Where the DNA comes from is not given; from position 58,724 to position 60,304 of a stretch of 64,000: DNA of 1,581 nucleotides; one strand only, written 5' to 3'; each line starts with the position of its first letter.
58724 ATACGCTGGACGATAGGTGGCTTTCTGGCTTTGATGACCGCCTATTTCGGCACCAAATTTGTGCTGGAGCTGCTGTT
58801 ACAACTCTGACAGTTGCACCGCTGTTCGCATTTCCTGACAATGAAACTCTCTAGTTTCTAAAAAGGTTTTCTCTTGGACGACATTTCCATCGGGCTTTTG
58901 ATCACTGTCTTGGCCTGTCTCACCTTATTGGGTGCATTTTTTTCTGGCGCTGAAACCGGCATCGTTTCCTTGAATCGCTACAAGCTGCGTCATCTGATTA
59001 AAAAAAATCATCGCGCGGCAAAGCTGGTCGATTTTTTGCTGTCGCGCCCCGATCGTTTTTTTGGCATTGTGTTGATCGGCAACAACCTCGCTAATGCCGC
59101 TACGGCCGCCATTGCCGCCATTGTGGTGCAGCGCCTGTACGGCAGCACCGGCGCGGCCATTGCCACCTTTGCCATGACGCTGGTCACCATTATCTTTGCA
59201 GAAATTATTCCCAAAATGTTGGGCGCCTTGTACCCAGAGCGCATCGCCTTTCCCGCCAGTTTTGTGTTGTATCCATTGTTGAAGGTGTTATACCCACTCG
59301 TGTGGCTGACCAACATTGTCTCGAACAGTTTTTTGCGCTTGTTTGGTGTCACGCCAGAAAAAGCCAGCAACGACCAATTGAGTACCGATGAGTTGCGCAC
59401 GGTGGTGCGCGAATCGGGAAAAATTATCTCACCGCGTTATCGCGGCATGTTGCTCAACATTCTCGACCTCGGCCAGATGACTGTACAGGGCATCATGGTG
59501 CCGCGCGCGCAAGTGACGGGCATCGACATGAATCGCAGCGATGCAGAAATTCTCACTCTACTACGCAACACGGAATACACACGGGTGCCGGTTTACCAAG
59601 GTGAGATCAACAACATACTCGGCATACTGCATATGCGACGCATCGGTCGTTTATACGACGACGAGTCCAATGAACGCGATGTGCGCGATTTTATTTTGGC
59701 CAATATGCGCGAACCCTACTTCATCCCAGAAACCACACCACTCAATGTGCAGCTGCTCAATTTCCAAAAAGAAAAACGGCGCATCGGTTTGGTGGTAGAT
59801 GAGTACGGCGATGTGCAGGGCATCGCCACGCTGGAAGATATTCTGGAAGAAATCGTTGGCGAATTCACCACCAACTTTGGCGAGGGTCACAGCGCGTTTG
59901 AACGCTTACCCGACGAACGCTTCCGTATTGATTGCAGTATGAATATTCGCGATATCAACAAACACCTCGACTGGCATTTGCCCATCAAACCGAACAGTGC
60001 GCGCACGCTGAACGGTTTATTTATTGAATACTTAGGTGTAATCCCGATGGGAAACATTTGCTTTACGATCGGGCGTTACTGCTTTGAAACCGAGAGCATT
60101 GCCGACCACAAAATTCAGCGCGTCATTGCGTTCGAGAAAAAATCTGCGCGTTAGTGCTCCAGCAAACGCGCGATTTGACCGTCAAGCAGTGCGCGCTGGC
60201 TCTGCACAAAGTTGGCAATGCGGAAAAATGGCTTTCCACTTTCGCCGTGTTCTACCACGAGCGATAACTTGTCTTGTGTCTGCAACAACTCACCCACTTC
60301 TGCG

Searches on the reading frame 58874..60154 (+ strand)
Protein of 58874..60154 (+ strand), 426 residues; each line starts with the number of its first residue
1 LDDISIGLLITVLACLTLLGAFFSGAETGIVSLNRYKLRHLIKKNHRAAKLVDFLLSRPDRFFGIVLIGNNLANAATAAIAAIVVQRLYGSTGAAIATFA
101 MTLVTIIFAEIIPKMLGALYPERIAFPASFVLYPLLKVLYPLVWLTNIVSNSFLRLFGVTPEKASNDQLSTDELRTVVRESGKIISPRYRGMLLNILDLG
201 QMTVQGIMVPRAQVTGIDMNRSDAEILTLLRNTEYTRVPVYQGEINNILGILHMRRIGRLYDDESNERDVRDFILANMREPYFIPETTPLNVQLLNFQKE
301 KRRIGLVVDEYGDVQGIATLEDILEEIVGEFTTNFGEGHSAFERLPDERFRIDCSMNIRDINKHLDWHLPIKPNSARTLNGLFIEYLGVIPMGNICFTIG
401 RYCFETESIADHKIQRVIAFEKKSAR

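Call 64: search_protein_families(library=pfam, proteins=[window:58874-60154:+], max_evalue=0.0001)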
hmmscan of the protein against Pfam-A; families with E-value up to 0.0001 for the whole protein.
window:58874-60154:+ (426 aa): 3 families
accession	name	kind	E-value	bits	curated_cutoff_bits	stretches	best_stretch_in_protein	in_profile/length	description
PF01595.25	CNNM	-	1.8e-49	168.3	28.4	1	13-181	4-171/181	Cyclin M transmembrane N-terminal domain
PF00571.33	CBS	-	2e-11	44.5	24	1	272-328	3-56/57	CBS domain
PF03471.22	CorC_HlyC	-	9.3e-11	42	27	1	344-418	2-76/81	Transporter associated domain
